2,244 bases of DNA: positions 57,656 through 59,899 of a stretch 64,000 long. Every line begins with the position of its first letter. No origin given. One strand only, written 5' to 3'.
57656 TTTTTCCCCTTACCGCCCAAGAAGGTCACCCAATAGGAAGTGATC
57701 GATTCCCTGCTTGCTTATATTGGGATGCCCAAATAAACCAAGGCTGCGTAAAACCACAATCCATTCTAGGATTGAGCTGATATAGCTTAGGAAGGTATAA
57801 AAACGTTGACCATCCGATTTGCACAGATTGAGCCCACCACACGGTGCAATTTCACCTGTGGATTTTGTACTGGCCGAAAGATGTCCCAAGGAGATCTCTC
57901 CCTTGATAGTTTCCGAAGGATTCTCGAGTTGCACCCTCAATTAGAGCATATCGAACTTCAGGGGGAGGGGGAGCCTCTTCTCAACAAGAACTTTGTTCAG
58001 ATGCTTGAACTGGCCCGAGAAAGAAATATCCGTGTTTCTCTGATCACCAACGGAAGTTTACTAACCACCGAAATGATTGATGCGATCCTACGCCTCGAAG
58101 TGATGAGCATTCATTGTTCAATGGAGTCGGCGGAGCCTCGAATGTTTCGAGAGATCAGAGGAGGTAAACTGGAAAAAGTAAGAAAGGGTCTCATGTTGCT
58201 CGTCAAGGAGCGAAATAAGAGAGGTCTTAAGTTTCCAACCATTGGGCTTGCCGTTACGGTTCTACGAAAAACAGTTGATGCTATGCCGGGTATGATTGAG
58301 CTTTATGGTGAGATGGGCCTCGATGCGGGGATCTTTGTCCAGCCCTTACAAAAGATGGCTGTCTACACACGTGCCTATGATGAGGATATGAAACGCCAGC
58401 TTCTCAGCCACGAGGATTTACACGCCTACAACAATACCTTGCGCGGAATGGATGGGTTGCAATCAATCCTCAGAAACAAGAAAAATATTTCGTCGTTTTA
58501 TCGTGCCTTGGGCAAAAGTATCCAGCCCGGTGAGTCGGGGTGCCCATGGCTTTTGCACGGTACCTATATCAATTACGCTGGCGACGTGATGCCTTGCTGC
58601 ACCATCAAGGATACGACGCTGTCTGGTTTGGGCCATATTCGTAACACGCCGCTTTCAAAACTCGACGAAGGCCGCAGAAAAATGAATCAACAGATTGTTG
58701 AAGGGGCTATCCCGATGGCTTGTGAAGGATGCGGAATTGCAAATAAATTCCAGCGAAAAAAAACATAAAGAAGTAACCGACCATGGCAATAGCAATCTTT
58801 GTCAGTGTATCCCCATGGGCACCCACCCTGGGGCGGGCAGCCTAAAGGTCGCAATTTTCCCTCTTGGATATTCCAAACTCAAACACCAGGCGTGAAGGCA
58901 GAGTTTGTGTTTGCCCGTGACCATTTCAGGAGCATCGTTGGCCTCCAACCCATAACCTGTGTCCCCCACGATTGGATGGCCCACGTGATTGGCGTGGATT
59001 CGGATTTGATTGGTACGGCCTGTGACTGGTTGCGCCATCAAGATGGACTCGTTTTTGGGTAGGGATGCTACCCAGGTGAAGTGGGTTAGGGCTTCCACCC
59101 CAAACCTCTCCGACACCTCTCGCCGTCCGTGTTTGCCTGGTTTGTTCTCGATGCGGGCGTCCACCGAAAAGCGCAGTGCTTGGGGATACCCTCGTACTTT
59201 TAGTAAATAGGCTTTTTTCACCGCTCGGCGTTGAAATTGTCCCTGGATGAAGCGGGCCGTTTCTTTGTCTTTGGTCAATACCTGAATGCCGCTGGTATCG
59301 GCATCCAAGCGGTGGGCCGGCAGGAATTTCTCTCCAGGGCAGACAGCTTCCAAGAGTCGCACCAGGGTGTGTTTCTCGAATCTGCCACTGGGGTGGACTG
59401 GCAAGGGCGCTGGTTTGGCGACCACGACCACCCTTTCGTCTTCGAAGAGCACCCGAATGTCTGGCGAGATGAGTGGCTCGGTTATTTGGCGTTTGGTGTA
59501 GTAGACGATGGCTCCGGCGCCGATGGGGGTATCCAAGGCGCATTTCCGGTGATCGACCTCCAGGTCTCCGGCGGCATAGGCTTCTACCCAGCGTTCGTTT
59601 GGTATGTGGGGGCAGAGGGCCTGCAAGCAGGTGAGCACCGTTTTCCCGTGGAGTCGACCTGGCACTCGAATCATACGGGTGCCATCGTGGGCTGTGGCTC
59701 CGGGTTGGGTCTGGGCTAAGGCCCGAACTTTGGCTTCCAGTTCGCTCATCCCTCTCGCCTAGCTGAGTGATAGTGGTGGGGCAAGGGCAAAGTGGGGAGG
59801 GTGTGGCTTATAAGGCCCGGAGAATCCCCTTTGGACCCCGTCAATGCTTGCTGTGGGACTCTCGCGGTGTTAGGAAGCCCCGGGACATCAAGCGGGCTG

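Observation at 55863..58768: Acyltransferase - ICMT/DUF1295-like - radical SAM/SPASM (TTG start) cluster with no visible precursor peptide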

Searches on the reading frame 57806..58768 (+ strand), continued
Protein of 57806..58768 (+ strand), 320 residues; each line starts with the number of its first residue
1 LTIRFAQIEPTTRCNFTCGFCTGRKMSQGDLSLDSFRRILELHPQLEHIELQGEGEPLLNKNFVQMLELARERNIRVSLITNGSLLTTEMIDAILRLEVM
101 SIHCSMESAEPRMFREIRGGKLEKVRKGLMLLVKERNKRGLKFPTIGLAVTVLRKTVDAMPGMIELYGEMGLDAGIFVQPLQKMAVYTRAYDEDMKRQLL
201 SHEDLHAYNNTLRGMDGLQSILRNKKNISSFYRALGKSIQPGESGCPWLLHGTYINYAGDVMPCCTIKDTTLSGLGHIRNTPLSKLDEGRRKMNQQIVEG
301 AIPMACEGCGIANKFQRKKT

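Call 63: search_protein_families(library=pfam, proteins=[L049:4287-5969:+, L049:6912-8021:+, L031:4595-5965:+, L031:6881-7840:+, L038:4618-5958:+, L038:7213-8721:-, L046:4337-5527:+, L046:7327-8877:+, L056:4600-5913:+, L056:7026-7859:+], max_evalue=0.001)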
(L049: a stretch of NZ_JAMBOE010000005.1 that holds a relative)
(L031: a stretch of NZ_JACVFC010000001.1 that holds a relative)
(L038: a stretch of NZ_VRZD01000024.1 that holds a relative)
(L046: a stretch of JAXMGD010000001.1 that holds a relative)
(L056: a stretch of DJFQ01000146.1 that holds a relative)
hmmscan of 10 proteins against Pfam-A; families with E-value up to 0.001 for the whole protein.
L049:4287-5969:+ (561 aa): 1 family
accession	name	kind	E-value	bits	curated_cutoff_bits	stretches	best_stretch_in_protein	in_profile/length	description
PF00535.33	Glycos_transf_2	-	4.8e-06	27.1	23.3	1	293-394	4-99/168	Glycosyl transferase family 2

L049:6912-8021:+ (370 aa): 3 families
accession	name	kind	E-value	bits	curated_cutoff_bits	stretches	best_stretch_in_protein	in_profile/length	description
PF00535.33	Glycos_transf_2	-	2.5e-38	132.1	23.3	1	21-145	1-125/168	Glycosyl transferase family 2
PF10111.15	Glyco_tranf_2_2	-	7.2e-19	68.8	27.3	1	22-226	2-201/276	Glycosyltransferase like family 2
PF13641.12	Glyco_tranf_2_3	-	5.4e-10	40.1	27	1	20-131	3-119/230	Glycosyltransferase like family 2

L031:4595-5965:+ (457 aa): 1 family
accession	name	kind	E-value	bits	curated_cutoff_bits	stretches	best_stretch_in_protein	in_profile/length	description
PF00698.26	Acyl_transf_1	-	1.4e-27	97.5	32.7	1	45-331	2-281/319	Acyl transferase domain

L031:6881-7840:+ (320 aa): 3 families
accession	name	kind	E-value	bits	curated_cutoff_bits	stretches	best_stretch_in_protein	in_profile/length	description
PF02737.24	3HCDH_N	-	8.8e-48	163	22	1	39-219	1-179/180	3-hydroxyacyl-CoA dehydrogenase, NAD binding domain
PF00725.27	3HCDH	-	8.6e-30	103.6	22.1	1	222-318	1-97/97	3-hydroxyacyl-CoA dehydrogenase, C-terminal domain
PF07992.20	Pyr_redox_2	-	0.00022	21.2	26.1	1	36-86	141-191/291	Pyridine nucleotide-disulphide oxidoreductase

L038:4618-5958:+ (447 aa): 6 families
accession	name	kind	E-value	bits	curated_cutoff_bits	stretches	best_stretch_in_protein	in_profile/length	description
PF00534.26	Glycos_transf_1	-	7.7e-36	123.6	26.4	1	257-423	5-171/172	Glycosyl transferases group 1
PF13692.12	Glyco_trans_1_4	-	3.6e-30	105.5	27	1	273-409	8-141/142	Glycosyl transferases group 1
PF20706.3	GT4-conflict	-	2.7e-08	33.7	26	1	277-387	210-322/385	Family 4 Glycosyltransferase in conflict systems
PF13439.12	Glyco_transf_4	-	1.5e-06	28.8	28.5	1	131-238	60-163/170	Glycosyltransferase Family 4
PF13524.12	Glyco_trans_1_2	-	7e-05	23.3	25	1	298-436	13-141/144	Glycosyl transferase-like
PF00982.27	Glyco_transf_20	-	0.00013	21.3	32.5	0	335-436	360-466/473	Glycosyltransferase family 20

L038:7213-8721:- (503 aa): 3 families
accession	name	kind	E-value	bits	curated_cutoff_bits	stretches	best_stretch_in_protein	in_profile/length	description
PF00072.30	Response_reg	-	2.7e-20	73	30.2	1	7-121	1-111/111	Response regulator receiver domain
PF00211.25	Guanylate_cyc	-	2.3e-18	66.9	21.9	1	249-418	9-176/183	Adenylate and Guanylate cyclase catalytic domain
PF00672.30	HAMP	-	0.00073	20.3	25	0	156-198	12-51/53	HAMP domain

L046:4337-5527:+ (397 aa): 5 families
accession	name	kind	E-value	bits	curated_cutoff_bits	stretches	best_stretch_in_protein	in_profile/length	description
PF08450.18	SGL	-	1.5e-35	123.4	26.3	1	144-382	3-245/246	SMP-30/Gluconolactonase/LRE-like region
PF01436.27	NHL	-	9e-08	32.2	20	0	323-347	3-27/28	NHL repeat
PF03088.22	Str_synth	-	2.2e-07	31.3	25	1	238-298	6-75/89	Strictosidine synthase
PF01731.26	Arylesterase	-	0.00016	22.2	21.3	0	260-297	34-71/86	Arylesterase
PF25021.1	TEN_NHL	-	0.00025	20.6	27.1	0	296-353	115-171/357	Teneurin NHL domain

L046:7327-8877:+ (517 aa): 1 family
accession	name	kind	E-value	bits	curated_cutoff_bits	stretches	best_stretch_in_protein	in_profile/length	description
PF18559.7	Exop_C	-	0.00021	21.5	26.1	0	233-340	54-155/155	Galactose-binding domain-like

L056:4600-5913:+ (438 aa): 4 families
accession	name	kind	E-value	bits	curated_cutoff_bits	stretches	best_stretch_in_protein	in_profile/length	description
PF07992.20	Pyr_redox_2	-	2.2e-58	198.4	26.1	1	11-342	2-291/291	Pyridine nucleotide-disulphide oxidoreductase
PF00070.33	Pyr_redox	-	6.8e-15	55.8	22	1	176-260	1-70/82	Pyridine nucleotide-disulphide oxidoreductase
PF01266.30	DAO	-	8.2e-06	26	27.9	0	229-290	148-214/353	FAD dependent oxidoreductase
PF13454.12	NAD_binding_9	-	4.5e-05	23.9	21.8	0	13-47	1-34/155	FAD-NAD(P)-binding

L056:7026-7859:+ (278 aa): 1 family
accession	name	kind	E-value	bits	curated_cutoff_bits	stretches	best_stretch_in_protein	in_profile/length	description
PF01026.27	TatD_DNase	-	4.9e-66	223.2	27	1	14-270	1-252/253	TatD related DNase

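Call 65: search_protein_families(library=padloc, proteins=[window:57806-58765:+], max_evalue=0.001)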
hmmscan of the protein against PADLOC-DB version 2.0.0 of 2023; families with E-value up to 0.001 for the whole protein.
window:57806-58765:+ (320 aa): 2 families
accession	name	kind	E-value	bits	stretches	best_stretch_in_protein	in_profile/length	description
PDLC02903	pVip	-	2.8e-17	61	1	11-122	7-114/257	Viperins not associated with kinases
PDLC02904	pVip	-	3.4e-14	51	1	11-124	10-125/262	Viperins associated with kinases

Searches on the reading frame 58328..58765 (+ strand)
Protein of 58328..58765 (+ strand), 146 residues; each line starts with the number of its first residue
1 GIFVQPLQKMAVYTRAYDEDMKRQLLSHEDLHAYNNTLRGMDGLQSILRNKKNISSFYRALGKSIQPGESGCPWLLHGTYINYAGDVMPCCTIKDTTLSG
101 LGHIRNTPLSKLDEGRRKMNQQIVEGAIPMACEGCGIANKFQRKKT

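Call 32: search_protein_families(library=ncbifam, proteins=[window:58328-58765:+], max_evalue=10)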
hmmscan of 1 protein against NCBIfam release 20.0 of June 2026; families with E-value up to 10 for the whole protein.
seq(146 aa): 4 families
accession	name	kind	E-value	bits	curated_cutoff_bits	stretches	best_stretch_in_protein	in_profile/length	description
NF033640.1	N_Twi_rSAM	subfamily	0.0039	16.3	170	1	71-135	4-69/398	twitch domain-containing radical SAM protein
TIGR04304.1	GeoRSP_SPASM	equivalog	0.0091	15.2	300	1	58-136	191-265/293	GeoRSP system SPASM domain protein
TIGR04085.1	rSAM_more_4Fe4S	domain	0.053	14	27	1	79-137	7-66/93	SPASM domain-containing protein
TIGR04321.1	spiroSPASM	subfamily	0.21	10.2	250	1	74-135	442-502/510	spiro-SPASM protein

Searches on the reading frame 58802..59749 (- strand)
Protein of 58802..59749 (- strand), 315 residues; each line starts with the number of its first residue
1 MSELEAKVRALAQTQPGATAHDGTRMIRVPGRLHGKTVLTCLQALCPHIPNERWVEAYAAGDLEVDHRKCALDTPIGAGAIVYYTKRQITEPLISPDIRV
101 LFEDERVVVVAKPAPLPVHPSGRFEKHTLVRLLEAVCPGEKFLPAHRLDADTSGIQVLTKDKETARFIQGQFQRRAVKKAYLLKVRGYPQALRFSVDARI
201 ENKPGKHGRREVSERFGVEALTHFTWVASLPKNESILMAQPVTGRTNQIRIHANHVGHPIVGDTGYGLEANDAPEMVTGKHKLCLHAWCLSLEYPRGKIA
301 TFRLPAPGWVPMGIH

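Call 3: search_protein_families(library=pfam, proteins=[window:58802-59749:-], max_evalue=0.01)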
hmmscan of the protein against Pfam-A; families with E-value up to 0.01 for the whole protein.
window:58802-59749:- (315 aa): 1 family
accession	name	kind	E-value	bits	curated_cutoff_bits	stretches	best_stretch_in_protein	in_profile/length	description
PF00849.27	PseudoU_synth_2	-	2.4e-25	90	26.8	1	107-255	2-152/152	RNA pseudouridylate synthase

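Call 4: search_protein_families(library=ncbifam, proteins=[window:58802-59749:-], max_evalue=0.01)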
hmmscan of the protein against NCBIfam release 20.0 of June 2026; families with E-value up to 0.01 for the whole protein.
window:58802-59749:- (315 aa): 7 families
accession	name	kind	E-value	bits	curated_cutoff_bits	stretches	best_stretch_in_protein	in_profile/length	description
TIGR00005.1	rluA_subfam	subfamily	1.6e-54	185.3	192.7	1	34-296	4-275/298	RluA family pseudouridine synthase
NF008249.0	PRK11025.1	equivalog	2.9e-30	105.3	378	1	99-297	94-292/317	23S rRNA pseudouridine(955/2504/2580) synthase RluC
NF007543.0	PRK10158.1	equivalog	6.8e-26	91.3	286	1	92-306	8-217/219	bifunctional tRNA pseudouridine(32) synthase/23S rRNA pseudouridine(746) synthase RluA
NF008321.0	PRK11112.1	equivalog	1.3e-25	90.2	328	1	99-296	3-212/257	tRNA pseudouridine(65) synthase TruC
NF008385.0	PRK11180.1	equivalog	1.5e-20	73.8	351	1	98-298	84-293/325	23S rRNA pseudouridine(1911/1915/1917) synthase RluD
TIGR01621.1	RluA-like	hypoth_equivalog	5e-19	68.4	222.3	1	98-297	2-188/217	TIGR01621 family pseudouridine synthase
TIGR00093.1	TIGR00093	subfamily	1.9e-06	27.7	109.3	1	126-191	16-78/161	pseudouridine synthase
